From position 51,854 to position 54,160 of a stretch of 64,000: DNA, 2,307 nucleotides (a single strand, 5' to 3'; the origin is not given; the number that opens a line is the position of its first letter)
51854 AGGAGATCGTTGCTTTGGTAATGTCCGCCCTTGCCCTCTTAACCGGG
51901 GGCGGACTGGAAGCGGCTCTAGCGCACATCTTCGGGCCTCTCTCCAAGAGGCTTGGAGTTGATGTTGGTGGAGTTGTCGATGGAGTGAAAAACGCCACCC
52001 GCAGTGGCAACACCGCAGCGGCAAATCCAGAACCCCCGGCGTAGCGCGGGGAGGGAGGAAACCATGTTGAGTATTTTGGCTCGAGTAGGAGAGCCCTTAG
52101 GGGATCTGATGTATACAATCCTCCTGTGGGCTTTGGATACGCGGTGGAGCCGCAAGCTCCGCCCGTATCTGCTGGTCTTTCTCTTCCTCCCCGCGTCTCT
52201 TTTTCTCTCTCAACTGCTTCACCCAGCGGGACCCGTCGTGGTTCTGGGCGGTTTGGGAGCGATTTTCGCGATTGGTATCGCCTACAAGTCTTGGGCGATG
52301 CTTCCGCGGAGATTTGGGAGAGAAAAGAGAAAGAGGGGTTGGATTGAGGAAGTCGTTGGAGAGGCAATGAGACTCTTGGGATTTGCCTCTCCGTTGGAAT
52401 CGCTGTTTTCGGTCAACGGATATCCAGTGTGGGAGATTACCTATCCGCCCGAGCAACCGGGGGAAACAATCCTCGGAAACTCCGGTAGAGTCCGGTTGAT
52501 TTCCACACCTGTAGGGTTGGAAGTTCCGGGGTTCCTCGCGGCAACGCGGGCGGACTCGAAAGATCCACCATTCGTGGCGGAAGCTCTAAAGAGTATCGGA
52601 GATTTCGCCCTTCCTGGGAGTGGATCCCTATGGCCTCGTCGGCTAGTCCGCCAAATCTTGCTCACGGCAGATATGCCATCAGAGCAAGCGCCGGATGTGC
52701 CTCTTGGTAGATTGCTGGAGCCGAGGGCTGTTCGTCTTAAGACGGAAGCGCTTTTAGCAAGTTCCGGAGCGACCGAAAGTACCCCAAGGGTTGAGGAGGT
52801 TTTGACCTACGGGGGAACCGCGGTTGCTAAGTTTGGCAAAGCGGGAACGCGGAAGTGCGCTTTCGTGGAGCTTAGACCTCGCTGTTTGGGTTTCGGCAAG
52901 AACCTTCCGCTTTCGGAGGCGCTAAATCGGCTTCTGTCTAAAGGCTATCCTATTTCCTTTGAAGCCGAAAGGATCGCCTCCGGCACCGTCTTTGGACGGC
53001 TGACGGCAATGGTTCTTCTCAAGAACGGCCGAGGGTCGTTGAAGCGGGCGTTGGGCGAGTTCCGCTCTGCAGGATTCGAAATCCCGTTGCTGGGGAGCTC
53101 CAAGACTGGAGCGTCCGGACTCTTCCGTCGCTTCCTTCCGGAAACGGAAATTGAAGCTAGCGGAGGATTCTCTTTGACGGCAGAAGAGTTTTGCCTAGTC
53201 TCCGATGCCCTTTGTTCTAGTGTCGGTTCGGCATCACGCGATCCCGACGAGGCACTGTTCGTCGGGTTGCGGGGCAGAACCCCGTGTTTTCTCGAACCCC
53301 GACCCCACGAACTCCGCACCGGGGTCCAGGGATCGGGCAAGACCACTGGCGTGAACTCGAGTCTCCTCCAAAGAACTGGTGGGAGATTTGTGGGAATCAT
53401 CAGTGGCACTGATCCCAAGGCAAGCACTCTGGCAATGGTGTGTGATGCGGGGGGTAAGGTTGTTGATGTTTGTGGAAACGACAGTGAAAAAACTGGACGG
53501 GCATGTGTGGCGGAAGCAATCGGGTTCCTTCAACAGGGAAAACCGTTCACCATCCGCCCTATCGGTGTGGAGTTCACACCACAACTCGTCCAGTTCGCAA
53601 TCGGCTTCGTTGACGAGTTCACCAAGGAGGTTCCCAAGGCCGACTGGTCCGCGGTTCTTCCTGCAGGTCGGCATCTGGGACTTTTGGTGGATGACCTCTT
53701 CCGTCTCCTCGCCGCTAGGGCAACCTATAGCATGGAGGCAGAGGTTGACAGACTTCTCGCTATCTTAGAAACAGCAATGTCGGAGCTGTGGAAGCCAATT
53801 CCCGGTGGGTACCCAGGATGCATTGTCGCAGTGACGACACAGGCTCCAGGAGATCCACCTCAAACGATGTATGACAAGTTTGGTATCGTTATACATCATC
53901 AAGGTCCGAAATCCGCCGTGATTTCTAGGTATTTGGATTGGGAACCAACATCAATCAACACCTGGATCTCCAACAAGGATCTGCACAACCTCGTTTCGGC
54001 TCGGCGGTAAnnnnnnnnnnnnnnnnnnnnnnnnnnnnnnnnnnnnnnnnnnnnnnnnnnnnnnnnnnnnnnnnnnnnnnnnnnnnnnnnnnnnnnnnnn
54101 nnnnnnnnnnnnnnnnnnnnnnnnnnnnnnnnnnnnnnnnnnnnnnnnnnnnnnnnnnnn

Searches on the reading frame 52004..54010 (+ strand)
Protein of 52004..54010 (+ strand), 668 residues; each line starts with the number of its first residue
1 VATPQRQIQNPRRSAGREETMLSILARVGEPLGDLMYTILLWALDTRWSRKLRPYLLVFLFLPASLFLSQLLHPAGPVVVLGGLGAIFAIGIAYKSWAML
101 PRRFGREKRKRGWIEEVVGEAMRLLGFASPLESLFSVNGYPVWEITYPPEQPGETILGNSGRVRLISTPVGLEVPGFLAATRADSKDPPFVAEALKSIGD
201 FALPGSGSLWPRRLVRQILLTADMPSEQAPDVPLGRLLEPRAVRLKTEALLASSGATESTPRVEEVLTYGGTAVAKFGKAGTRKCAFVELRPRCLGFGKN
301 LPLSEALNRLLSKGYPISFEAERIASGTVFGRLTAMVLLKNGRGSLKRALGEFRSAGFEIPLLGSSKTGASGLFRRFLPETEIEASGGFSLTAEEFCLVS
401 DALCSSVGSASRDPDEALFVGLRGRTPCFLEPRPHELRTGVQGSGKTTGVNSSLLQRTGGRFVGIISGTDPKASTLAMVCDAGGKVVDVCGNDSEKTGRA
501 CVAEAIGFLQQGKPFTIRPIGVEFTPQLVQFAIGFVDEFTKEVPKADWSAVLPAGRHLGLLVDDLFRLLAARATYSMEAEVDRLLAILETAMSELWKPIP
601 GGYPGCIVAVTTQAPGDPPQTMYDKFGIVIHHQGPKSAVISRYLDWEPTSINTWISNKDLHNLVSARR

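Call 3: search_protein_families(library=pfam, proteins=[window:52004-54010:+], max_evalue=0.01)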
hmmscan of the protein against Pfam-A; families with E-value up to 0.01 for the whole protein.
window:52004-54010:+ (668 aa): 0 families

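Call 11: search_protein_families(library=ncbifam, proteins=[window:52004-54010:+], max_evalue=0.1)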
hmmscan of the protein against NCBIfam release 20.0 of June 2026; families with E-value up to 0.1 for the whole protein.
window:52004-54010:+ (668 aa): 0 families

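Call 12: search_protein_families(library=phrogs, proteins=[window:52004-54010:+], max_evalue=0.1)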
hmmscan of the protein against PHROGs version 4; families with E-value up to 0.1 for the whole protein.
window:52004-54010:+ (668 aa): 0 families

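Call 18: find_homologous_proteins(query=window:52238-54007:+, max_evalue=0.01)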
Query window:52238-54007:+ (590 aa): 1 proteins with E <= 0.01 among 8000 candidates.
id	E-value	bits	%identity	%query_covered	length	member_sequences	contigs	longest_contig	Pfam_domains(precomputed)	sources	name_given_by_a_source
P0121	0.0e+0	1328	100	100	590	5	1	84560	-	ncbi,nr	ncbi:hypothetical protein L6255_01640 [Candidatus Parcubacteria bacterium]|nr:hypothetical protein [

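Call 33: search_protein_families(library=pfam, proteins=[window:52064-54007:+], max_evalue=10)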
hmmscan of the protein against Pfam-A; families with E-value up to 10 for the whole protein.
window:52064-54007:+ (648 aa): 0 families

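Call 34: search_solved_structures(query=window:52064-54007:+, max_evalue=10, show_alignments=3)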
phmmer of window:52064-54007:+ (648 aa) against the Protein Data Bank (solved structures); distinct sequences matched with E-value up to 10: 4.
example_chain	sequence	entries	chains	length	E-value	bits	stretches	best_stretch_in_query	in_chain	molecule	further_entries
3kyq_A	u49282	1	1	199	0.63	11.5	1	514-575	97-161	Synaptobrevin homolog YKT6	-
6j7f_C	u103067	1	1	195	0.77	11.2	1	514-575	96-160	Synaptobrevin homolog YKT6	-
6j74_C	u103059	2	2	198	0.8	11.2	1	514-575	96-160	Synaptobrevin homolog YKT6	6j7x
6wg4_A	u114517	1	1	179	1.9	9.9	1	440-501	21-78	Structural maintenance of chromosomes protein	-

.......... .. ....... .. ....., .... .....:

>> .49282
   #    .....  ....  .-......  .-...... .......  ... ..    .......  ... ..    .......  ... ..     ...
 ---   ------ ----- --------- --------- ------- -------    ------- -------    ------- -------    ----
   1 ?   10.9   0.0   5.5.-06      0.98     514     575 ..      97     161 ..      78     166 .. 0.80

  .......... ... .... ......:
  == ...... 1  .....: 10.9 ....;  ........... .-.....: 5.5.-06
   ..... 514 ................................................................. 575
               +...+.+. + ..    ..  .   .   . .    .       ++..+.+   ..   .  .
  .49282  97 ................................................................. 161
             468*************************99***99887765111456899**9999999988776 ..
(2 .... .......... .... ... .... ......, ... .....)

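Call 35: search_protein_representatives(protein=window:52064-54007:+)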
Query: 648 residues. Proteins with E-value up to 0.001 (for the whole library): 2; up to 1e-10: 2; up to 1e-30: 1. The best 2 are listed.
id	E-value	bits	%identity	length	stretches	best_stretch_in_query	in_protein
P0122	1.5e-94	334.1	85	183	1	79-261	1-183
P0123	3.9e-21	91.5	28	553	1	172-618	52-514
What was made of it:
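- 52064..54010 (+): Gene D, 648 aa, two N-terminal TM helices plus a C-terminal P-loop NTPase (Walker A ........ at nt 53321, Walker B LLVDDL at nt 53681, VTTQ at nt 53831). Only two hits were found among 1.84 billion representatives (call 35).
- Tried and rejected: The exhaustive HMMER search gave just one distant homologue (call 35).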

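Call 38: search_solved_structures(query=A2, max_evalue=10, show_alignments=4)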
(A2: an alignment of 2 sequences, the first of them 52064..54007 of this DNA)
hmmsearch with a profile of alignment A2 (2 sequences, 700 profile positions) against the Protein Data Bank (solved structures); distinct sequences matched with E-value up to 10: 1.
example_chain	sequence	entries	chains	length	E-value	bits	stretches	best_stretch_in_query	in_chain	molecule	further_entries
3ory_A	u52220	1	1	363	0.31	12.4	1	190-318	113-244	flap endonuclease 1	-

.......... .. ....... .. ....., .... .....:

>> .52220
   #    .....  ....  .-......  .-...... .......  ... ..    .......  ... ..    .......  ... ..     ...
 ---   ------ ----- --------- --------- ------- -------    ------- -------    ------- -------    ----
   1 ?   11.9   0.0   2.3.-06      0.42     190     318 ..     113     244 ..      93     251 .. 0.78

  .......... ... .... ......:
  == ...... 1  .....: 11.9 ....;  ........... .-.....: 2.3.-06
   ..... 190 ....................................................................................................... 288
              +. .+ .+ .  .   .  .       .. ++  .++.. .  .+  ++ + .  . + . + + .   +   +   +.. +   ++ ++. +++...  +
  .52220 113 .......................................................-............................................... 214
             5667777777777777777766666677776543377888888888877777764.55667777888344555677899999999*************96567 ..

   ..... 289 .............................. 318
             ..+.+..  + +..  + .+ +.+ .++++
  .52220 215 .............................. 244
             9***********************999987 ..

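Call 39: find_homologous_proteins(query=A2, max_evalue=0.01)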
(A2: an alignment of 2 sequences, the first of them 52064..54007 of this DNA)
Query A2 (2 sequences) (648 aa, profile of the alignment): 1 proteins with E <= 0.01 among 8000 candidates.
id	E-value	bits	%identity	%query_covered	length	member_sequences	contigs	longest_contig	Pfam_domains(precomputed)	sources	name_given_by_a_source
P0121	0.0e+0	1109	100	91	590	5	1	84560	-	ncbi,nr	ncbi:hypothetical protein L6255_01640 [Candidatus Parcubacteria bacterium]|nr:hypothetical protein [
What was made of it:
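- Tried and rejected: Word-indexed homologue searches for D, alone and as a D+P0123 profile, returned only the protein itself (calls 18, 39).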

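Call 40: find_related_loci(query=P0123, collection=viral_contigs, flank=10000)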
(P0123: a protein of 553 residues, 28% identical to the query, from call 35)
Query P0123 (553 aa) in viral_contigs; peptide patterns used: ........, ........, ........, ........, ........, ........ (x = any residue, [..] = any of these).
No stretch of DNA in the collection matches any of the patterns.

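Call 41: find_related_loci(query=window:52064-54007:+, collection=viral_contigs, flank=10000)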
Query window:52064-54007:+ (648 aa) in viral_contigs; peptide patterns used: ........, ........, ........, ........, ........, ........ (x = any residue, [..] = any of these).
9 stretches matched a pattern, but none encodes a relative of the query by tblastn (E <= 1e-3).

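Call 42: find_related_loci(query=A2, collection=metagenome_contigs, flank=10000)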
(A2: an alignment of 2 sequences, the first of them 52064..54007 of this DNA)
Query A2 (648 aa) in metagenome_contigs; peptide patterns used: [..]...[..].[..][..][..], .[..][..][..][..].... (x = any residue, [..] = any of these).
600 stretches matched a pattern, but none encodes a relative of the query by tblastn (E <= 1e-3).
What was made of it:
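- Tried and rejected: IMG/VR and JGI metagenome scans for D found nothing (calls 40-42).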

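Call 43: list_cluster_members(proteins=[P0123, P0122])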
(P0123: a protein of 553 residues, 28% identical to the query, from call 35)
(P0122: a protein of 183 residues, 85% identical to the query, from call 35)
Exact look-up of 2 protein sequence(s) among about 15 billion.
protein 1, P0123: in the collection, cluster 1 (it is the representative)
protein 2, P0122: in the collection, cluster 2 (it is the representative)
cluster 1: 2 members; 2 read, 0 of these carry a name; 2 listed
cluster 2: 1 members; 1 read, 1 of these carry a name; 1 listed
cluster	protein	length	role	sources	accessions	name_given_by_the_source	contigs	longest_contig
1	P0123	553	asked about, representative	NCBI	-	-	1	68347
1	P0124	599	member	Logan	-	-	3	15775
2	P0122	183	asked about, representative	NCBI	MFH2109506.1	MAG: hypothetical protein ABII16_03595, partial [Patescibacteria group bacterium]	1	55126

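Call 44: find_encoding_contigs(protein=P0123, flank=10000, max_places=4)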
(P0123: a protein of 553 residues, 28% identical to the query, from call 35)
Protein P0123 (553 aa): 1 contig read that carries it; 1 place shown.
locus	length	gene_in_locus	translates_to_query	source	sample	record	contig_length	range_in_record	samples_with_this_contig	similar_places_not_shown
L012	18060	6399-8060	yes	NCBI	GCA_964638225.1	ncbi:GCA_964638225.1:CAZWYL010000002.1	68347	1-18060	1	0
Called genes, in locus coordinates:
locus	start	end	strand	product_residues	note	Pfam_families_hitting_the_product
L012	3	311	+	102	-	?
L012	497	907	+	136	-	-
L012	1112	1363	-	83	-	-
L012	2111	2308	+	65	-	PF00313:CSD, PF08206:OB_RNB (weak)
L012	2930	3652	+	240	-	-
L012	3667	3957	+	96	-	-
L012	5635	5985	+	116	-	-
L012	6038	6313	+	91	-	-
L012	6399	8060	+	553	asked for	-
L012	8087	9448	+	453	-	PF01464:SLT, PF00877:NLPC_P60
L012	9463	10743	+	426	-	PF01476:LysM (faint)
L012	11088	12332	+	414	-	PF00437:T2SSE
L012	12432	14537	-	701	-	PF09826:Beta_propel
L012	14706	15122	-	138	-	-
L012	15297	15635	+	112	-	-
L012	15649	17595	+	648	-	-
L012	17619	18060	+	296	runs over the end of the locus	PF05050:Methyltransf_21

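Call 45: find_encoding_contigs(protein=P0122, flank=10000, max_places=4)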
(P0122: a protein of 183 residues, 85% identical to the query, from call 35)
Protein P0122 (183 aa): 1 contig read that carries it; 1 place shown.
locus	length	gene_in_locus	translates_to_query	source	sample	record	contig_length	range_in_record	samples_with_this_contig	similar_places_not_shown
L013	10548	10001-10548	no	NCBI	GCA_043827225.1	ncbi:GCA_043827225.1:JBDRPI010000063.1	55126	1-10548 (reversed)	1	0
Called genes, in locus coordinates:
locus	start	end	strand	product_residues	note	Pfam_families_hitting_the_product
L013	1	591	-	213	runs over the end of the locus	PF07650:KH_2, PF00189:Ribosomal_S3_C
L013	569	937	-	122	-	PF00237:Ribosomal_L22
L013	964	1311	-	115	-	PF00203:Ribosomal_S19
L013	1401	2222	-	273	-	PF00181:Ribosomal_L2_N, PF03947:Ribosomal_L2_C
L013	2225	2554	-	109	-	PF00276:Ribosomal_L23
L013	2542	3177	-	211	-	PF00573:Ribosomal_L4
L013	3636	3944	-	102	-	PF00338:Ribosomal_S10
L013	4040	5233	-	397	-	PF00009:GTP_EFTU, PF03144:GTP_EFTU_D2, PF03143:GTP_EFTU_D3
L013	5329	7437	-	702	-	PF00009:GTP_EFTU, PF22042:EF-G_D2, PF03144:GTP_EFTU_D2, PF14492:EFG_III, PF16658:RF3_C (faint), PF03764:EFG_IV, PF00679:EFG_C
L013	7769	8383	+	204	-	-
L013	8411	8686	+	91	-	-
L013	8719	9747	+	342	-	-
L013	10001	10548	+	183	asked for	?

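Call 63: predict_structure(alignment_id=A5)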
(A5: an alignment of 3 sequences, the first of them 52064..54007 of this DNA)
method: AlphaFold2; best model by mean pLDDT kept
length: 648 residues; sequences in the alignment: 3
mean_pLDDT: 45.0   pTM: 0.36
mean pLDDT of the five models: 45.0, 42.3, 40.4, 38.7, 36.8
residues with pLDDT >= 90: 20; 70-90: 74; 50-70: 142; < 50: 412
segments of 3 or more residues with pLDDT < 50: 1-13, 24-26, 39-266, 274-279, 302-308, 341-367, 384-434, 449-453, 582-584, 592-648
pLDDT, mean of each block of 10 residues (from residue 1): 38 49 48 50 44 36 34 33 30 33 30 24 23 22 22 32 35 37 24 22 23 21 29 28 24 24 47 46 62 58 47 58 59 71 28 24 39 56 45 37 24 23 34 52 69 56 82 92 89 85 85 90 74 60 65 74 74 57 53 37 33 31 27 31 31
secondary structure, 60 per line:
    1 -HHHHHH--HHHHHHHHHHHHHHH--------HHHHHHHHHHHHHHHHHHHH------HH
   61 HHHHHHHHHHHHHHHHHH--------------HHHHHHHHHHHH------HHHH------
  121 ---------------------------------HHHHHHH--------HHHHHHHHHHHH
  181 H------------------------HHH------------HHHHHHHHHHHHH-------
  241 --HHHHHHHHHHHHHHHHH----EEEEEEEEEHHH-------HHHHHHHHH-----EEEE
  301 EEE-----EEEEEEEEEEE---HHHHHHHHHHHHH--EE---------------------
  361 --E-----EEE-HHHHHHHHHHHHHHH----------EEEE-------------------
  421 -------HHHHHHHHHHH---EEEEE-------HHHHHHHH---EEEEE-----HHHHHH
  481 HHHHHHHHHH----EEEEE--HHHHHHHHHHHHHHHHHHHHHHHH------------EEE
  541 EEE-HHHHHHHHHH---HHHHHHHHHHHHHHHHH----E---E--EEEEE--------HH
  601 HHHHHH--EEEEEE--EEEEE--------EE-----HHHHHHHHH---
elements in order (helices of 4 or more, strands of 3 or more residues): H2-7 H10-24 H33-52 H59-78 H93-104 H111-114 H154-160 H169-181 H221-233 H243-259 E264-272 H283-291 E297-303 E309-319 H323-335 E369-371 H373-387 E398-401 H428-438 E442-446 H454-461 E465-469 H475-490 E495-499 H502-525 E538-543 H545-554 H558-574 E586-590 H599-606 E609-614 E617-621 H637-645

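Call 65: fold_search(model_id=the predicted structure, library=pdb)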
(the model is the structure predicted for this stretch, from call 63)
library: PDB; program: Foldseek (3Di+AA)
matches with E <= 10: 1088; with E <= 0.001: 9
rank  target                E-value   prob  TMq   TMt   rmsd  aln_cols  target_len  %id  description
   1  5b0o_B                2.1e-04  0.80  0.15  0.20  24.6       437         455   14  Structure of the FliH-FliI complex (released 2016-03-23)
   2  5ybh_A                2.3e-04  0.99  0.17  0.28  10.4       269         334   12  Structural of the highly conserved ATPase from type III secretion system of bacterial pathogens (released 2018-06-20)
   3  9io5_A                2.6e-04  0.80  0.15  0.19  23.4       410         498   12  Cryo-EM structure of G1-ATPase dimer from Mycoplasma mobile gliding machinery (released 2025-03-12)
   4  6rad                  3.3e-04  0.97  0.15  0.24  12.7       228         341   10  Salmonella ATPase InvC with ADP (released 2019-08-21)
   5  9io5_H                4.8e-04  0.66  0.15  0.18  23.1       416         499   11  Cryo-EM structure of G1-ATPase dimer from Mycoplasma mobile gliding machinery (released 2025-03-12)
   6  5zt1_B                5.1e-04  0.98  0.17  0.28  10.4       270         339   12  Structure of the bacterial pathogens ATPase with substrate ATP gamma S (released 2018-05-16)
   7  6tt7_C                5.4e-04  0.63  0.15  0.18  23.7       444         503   12  Ovine ATP synthase 1a state (released 2020-09-23)
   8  8yh8_C                6.0e-04  0.97  0.17  0.21  16.1       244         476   14  F1 domain of Non-catalytic site depleted and epsilon C-terminal domain deleted FoF1-ATPase from Bacillus PS3,under ATP (released 2025-05-14)
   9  3oee_C                7.2e-04  0.77  0.16  0.20  24.7       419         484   14  Structure of four mutant forms of yeast F1 ATPase: alpha-F405S (released 2010-09-15)
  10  8u1h_B                1.1e-03  0.77  0.16  0.22  24.6       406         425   12  Axle-less Bacillus sp. PS3 F1 ATPase mutant (released 2024-09-11)
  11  2dpy_A                1.3e-03  0.69  0.16  0.22  23.5       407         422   12  Crystal structure of the flagellar type III ATPase FliI (released 2006-12-26)
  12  6n2y_C                1.3e-03  0.63  0.15  0.19  24.4       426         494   12  Bacillus PS3 ATP synthase class 1 (released 2019-02-20)
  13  5ybi_A                1.4e-03  0.95  0.15  0.25   9.0       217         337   12  Structure of the bacterial pathogens ATPase with substrate AMPPNP (released 2018-06-20)
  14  8u1h_E                1.4e-03  0.95  0.15  0.20  11.8       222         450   13  Axle-less Bacillus sp. PS3 F1 ATPase mutant (released 2024-09-11)
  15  5swl_A                1.5e-03  0.96  0.15  0.25   9.1       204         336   12  Crystal Structure of ATPase delta1-79 Spa47 E188A (released 2016-11-02)
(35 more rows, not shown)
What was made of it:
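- Foldseek ranks F1/FliI/T3SS ATPases first (call 65).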

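Call 66: search_protein_families(library=pfam, proteins=[P0124, L012:2930-3649:+, L012:3655-3954:+, L012:4110-5300:+, L012:6003-6257:+, L012:8087-9445:+, L012:9463-10740:+], max_evalue=1)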
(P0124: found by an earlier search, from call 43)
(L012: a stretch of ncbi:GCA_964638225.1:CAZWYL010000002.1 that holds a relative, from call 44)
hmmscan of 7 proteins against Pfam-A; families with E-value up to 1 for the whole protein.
P0124 (599 aa): 1 family
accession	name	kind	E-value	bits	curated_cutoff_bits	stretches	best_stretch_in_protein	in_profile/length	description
PF10705.14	Ycf15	-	0.22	12.2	25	1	312-364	19-71/86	Chloroplast protein precursor Ycf15 putative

L012:2930-3649:+ (240 aa): 0 families

L012:3655-3954:+ (100 aa): 0 families

L012:4110-5300:+ (397 aa): 1 family
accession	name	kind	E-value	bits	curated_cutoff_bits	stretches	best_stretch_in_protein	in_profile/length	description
PF19870.4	DUF6343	-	0.075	13.9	27.2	1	216-254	27-65/82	Family of unknown function (DUF6343)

L012:6003-6257:+ (85 aa): 1 family
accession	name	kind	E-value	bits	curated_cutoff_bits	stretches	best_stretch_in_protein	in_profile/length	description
PF00664.28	ABC_membrane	-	0.18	11.9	28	1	31-68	122-159/274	ABC transporter transmembrane region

L012:8087-9445:+ (453 aa): 3 families
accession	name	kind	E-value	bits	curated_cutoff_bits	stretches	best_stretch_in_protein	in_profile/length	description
PF00877.26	NLPC_P60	-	1.7e-17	63.8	23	1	337-431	1-92/105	NlpC/P60 family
PF01464.25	SLT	-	4.1e-16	59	21.3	1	115-206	6-105/117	Transglycosylase SLT domain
PF05257.22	CHAP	-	0.45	11.5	26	1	376-409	40-67/81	CHAP domain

L012:9463-10740:+ (426 aa): 1 family
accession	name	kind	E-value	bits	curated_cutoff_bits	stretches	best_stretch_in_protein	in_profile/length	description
PF01476.26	LysM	-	1.5e-05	25.3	20.9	1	368-422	1-43/43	LysM domain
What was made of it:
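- Closest known: PrgK. Same: The Saccharibacteria orthologue E' (SLT + NlpC/P60) mirrors CwlT and TraG (call 66).
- F' carries LysM (call 66).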

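Call 67: find_encoding_contigs(protein=P0132, flank=10000, max_places=3)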
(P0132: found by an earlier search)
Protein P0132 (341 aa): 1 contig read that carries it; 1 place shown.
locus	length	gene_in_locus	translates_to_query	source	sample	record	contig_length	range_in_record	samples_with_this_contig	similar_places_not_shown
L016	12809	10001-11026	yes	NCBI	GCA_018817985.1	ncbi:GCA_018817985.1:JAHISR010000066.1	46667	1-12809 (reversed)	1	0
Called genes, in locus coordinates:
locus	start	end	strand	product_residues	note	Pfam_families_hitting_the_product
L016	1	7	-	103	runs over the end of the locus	PF17136:ribosomal_L24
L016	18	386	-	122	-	PF00238:Ribosomal_L14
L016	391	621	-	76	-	PF00366:Ribosomal_S17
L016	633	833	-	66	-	PF00831:Ribosomal_L29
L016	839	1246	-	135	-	PF00252:Ribosomal_L16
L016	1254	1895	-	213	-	PF07650:KH_2, PF00189:Ribosomal_S3_C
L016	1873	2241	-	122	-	PF00237:Ribosomal_L22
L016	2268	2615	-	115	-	PF00203:Ribosomal_S19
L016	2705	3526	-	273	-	PF00181:Ribosomal_L2_N, PF03947:Ribosomal_L2_C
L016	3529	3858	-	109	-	PF00276:Ribosomal_L23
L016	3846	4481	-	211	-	PF00573:Ribosomal_L4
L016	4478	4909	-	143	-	PF00297:Ribosomal_L3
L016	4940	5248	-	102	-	PF00338:Ribosomal_S10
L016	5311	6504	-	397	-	PF00009:GTP_EFTU, PF03144:GTP_EFTU_D2, PF03143:GTP_EFTU_D3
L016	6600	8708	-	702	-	PF00009:GTP_EFTU, PF22042:EF-G_D2, PF03144:GTP_EFTU_D2, PF14492:EFG_III, PF16658:RF3_C (faint), PF03764:EFG_IV, PF00679:EFG_C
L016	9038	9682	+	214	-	-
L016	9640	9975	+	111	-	-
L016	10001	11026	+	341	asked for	-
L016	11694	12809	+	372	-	?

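Call 68: find_encoding_contigs(protein=P0129, flank=10000, max_places=3)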
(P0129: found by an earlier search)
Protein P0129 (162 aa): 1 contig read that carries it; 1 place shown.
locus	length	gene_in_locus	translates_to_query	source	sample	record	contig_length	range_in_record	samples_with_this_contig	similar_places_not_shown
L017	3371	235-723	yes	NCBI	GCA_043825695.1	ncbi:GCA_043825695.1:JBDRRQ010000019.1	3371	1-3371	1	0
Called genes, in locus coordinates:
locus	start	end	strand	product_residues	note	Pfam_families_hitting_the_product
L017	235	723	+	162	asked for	-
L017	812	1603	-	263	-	PF04015:DUF362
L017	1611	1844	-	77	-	-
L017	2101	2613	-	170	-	PF18933:PsbP_2 (weak)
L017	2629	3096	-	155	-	PF00177:Ribosomal_S7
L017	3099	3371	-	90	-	PF00164:Ribosom_S12_S23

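Call 84: search_dna_similar(query=window:52064-54007:+, collection=plasmids, mode=protein, max_evalue=1, max_rows=10)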
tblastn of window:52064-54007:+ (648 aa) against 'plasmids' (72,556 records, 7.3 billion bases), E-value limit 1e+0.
No match.

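Call 88: search_protein_families(library=padloc, proteins=[window:52064-54007:+, P0124, P0126], max_evalue=0.1)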
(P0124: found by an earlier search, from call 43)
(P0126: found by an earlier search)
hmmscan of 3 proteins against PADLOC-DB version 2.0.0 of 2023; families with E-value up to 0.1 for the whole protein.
window:52064-54007:+ (648 aa): 0 families

P0124 (599 aa): 0 families

P0126 (426 aa): 0 families

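Call 115: search_dna_similar(query=window:52064-54007:+, collection=phages, mode=protein, max_evalue=1, max_rows=5)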
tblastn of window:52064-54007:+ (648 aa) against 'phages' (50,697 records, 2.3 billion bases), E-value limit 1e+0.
No match.
